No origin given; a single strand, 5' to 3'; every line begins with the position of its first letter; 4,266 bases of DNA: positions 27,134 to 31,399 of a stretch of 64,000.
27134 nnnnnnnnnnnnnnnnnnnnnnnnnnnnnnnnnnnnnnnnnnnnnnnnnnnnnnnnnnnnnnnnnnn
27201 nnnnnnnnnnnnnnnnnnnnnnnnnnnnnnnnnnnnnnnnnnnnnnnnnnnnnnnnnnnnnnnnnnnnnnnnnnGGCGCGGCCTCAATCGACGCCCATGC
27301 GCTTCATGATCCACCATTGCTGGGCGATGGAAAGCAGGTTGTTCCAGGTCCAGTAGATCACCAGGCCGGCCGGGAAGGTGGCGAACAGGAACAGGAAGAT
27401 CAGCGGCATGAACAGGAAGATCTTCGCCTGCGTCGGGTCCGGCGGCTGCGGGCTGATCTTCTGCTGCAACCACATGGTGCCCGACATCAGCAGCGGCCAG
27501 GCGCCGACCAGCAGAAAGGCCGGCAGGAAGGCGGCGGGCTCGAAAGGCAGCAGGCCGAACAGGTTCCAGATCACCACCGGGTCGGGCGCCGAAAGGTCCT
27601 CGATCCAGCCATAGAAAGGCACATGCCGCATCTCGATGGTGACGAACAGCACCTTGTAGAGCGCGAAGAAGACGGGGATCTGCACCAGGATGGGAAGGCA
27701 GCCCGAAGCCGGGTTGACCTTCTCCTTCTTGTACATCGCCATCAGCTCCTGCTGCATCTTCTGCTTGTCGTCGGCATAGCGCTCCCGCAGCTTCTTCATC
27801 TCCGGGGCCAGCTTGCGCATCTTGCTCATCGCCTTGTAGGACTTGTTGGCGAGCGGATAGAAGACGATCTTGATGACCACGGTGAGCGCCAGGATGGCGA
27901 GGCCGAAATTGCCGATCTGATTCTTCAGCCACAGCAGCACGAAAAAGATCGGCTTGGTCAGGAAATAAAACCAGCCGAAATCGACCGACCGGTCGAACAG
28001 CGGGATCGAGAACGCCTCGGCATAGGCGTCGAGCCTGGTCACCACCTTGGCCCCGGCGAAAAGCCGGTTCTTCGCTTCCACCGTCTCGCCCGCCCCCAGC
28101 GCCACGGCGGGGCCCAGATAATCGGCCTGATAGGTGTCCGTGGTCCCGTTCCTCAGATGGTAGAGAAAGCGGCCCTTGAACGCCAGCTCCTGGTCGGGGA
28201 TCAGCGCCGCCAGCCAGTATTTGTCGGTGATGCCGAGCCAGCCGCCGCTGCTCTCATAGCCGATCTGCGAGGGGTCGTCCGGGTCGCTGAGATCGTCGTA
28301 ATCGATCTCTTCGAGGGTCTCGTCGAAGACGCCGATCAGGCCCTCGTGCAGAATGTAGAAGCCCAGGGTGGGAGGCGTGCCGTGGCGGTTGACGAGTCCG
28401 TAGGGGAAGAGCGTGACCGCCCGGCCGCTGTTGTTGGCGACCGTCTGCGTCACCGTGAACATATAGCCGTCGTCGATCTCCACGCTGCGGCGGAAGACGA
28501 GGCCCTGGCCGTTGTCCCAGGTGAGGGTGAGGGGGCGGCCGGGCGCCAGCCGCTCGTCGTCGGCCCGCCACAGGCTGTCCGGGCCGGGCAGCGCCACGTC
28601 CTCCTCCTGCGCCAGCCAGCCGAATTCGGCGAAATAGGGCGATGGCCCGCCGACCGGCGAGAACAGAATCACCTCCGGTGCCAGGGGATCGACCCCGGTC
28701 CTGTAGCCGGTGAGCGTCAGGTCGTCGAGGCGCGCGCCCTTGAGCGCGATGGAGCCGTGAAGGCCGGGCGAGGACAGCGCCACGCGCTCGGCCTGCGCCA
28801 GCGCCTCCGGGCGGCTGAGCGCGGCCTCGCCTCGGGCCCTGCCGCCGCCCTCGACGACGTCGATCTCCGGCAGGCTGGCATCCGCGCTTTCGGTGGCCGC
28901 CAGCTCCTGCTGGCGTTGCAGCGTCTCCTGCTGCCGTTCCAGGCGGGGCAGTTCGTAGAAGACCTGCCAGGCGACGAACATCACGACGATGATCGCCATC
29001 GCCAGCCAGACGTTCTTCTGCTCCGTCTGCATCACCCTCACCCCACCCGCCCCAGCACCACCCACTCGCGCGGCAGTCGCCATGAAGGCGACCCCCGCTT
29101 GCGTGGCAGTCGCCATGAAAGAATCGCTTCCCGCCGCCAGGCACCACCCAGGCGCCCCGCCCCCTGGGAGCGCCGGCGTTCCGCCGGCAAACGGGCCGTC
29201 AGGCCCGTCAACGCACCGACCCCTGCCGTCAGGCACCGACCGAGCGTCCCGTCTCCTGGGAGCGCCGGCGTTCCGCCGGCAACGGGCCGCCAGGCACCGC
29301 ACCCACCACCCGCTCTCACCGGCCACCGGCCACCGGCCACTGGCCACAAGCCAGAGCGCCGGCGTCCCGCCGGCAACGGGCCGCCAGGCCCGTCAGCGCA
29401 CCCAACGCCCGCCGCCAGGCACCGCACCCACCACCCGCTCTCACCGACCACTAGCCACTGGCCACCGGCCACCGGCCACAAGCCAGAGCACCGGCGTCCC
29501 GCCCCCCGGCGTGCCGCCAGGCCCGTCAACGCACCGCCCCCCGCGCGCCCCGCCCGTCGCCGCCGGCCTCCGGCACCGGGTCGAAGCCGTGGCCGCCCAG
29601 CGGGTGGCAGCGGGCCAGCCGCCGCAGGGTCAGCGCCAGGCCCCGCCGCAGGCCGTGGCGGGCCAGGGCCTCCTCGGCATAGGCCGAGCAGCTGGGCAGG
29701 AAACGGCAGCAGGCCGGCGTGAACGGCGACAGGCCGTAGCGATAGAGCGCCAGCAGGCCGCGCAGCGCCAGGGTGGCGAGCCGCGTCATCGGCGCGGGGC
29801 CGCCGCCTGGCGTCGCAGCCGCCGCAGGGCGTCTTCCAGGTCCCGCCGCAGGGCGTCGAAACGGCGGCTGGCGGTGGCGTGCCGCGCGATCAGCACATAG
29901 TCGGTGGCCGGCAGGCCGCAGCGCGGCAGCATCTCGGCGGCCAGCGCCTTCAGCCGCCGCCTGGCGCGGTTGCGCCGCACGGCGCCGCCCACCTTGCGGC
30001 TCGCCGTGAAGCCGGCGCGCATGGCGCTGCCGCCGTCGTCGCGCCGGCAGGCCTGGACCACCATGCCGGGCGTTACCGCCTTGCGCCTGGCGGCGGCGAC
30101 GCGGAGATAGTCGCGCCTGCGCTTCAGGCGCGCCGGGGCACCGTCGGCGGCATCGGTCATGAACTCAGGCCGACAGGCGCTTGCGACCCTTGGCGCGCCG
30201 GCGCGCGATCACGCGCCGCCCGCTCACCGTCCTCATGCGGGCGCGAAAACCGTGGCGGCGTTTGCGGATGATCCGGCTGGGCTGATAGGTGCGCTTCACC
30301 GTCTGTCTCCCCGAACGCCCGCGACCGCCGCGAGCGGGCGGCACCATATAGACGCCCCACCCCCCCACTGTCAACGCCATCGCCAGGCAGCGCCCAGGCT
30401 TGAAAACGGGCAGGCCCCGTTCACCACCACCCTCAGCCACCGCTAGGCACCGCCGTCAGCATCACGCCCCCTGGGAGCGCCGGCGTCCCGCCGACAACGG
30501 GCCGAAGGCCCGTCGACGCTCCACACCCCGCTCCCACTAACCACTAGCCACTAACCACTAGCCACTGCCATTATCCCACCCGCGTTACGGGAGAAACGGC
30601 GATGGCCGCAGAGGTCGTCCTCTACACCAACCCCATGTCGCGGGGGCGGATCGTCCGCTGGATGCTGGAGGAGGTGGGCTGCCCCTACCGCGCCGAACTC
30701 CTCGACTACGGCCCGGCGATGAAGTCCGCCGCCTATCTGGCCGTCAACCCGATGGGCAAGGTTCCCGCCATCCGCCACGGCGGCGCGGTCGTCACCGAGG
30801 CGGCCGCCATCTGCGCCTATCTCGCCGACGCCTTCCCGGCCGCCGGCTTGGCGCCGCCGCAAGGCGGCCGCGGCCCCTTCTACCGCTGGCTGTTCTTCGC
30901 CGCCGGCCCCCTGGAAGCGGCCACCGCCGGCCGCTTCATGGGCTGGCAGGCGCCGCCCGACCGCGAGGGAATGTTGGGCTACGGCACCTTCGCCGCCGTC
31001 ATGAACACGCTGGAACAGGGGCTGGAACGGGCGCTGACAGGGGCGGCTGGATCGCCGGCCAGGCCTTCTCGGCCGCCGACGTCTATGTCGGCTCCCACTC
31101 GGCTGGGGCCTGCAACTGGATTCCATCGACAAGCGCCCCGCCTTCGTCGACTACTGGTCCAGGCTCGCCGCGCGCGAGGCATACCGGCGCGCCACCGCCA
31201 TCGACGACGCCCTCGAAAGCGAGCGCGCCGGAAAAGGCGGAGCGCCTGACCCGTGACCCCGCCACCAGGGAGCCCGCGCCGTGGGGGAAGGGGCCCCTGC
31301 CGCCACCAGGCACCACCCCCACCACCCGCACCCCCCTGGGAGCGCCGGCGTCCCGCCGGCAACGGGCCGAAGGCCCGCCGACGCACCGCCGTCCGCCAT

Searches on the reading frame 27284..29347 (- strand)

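Call 16: search_protein_families(library=pfam, proteins=[window:27284-29347:-], max_evalue=0.001)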
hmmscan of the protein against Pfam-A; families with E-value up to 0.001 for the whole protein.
window:27284-29347:- (687 aa): 3 families
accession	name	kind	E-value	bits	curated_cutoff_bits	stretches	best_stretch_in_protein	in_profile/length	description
PF14849.12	YidC_periplas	-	3.3e-73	247.5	24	1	188-469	1-282/283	YidC periplasmic domain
PF02096.25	60KD_IMP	-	1e-64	217.8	35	1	481-682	1-163/163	60Kd inner membrane protein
PF00558.24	Vpu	-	0.00075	19.7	24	0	481-527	7-53/81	Vpu protein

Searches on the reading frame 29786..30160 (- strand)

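Call 82: search_protein_families(library=pfam, proteins=[window:29786-30160:-], max_evalue=0.01)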
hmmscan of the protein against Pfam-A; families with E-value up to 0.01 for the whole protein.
window:29786-30160:- (124 aa): 1 family
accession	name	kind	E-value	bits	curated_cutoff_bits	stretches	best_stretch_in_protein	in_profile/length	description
PF00825.24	Ribonuclease_P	-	1e-21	77.5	22.3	1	10-115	5-108/109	Ribonuclease P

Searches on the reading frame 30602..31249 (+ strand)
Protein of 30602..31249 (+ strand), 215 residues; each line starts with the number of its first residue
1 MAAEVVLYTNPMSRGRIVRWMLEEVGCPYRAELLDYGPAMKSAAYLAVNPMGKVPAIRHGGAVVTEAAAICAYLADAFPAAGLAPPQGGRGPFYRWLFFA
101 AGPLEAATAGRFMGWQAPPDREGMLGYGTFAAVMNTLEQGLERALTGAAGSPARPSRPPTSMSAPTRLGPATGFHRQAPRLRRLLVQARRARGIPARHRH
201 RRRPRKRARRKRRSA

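Call 82: search_protein_families(library=pfam, proteins=[window:30602-31249:+], max_evalue=0.01)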
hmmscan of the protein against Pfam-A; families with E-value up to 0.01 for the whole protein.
window:30602-31249:+ (215 aa): 3 families
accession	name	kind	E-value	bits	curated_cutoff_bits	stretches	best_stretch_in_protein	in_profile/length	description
PF13409.12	GST_N_2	-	3.2e-15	56.9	25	1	16-76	6-69/70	Glutathione S-transferase, N-terminal domain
PF13417.12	GST_N_3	-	3.1e-13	50.3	22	1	7-80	1-73/75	Glutathione S-transferase, N-terminal domain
PF02798.26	GST_N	-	4.3e-12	46.6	20.9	1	5-75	3-75/76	Glutathione S-transferase, N-terminal domain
